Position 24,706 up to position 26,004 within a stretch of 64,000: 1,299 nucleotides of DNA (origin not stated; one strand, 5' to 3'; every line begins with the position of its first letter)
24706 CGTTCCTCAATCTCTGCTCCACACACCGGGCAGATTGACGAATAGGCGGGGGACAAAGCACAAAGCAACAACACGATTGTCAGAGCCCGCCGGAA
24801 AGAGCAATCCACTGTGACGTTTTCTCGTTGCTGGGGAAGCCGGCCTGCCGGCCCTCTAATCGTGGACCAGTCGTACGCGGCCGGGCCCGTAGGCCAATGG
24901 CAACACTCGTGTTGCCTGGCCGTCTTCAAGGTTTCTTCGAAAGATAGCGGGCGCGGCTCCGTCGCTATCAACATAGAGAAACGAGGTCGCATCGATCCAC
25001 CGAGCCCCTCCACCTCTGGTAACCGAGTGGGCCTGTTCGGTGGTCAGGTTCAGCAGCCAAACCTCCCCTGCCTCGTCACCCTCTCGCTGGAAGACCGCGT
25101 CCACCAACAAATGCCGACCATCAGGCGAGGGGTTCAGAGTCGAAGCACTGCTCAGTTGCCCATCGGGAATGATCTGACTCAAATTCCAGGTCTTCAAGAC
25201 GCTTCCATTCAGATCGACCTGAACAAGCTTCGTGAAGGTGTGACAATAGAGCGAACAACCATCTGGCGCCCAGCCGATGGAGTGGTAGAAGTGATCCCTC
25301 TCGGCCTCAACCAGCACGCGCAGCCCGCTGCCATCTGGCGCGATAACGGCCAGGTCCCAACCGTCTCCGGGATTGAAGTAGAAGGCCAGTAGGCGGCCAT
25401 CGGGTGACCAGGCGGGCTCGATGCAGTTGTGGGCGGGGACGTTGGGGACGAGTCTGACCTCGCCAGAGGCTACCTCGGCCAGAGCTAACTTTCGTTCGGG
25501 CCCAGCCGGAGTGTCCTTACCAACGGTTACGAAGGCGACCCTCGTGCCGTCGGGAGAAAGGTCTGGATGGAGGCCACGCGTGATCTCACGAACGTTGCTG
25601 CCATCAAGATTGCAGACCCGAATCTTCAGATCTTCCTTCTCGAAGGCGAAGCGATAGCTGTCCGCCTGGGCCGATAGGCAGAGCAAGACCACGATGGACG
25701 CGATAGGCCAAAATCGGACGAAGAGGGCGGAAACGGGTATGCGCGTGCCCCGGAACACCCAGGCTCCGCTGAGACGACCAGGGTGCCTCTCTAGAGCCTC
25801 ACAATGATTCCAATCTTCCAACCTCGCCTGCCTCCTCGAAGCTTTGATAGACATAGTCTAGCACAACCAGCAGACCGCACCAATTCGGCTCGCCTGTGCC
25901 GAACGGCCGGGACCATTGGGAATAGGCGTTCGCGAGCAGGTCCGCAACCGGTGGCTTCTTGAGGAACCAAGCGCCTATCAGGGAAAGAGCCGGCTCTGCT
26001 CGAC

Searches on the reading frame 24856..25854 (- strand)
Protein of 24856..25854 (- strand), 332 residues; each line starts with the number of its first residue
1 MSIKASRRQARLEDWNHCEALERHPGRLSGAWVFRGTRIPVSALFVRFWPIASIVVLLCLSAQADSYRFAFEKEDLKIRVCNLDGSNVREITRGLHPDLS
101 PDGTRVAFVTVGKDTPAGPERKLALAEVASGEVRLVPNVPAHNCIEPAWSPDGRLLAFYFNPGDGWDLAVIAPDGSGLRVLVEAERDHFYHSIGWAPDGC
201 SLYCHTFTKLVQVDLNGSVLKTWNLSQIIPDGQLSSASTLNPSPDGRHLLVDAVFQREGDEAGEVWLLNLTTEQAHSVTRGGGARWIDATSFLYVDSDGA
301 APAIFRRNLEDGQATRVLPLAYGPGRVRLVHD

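Call 9: search_protein_families(library=pfam, proteins=[window:24856-25854:-], max_evalue=0.01)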
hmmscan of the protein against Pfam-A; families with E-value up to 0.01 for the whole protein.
window:24856-25854:- (332 aa): 2 families
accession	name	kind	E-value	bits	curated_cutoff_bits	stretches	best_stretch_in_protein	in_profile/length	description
PF07676.18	PD40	-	6.8e-09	35.9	20.9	1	145-163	12-30/38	WD40-like Beta Propeller Repeat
PF04255.20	DUF433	-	0.002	18.3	23.6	1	23-45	3-25/56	Protein of unknown function (DUF433)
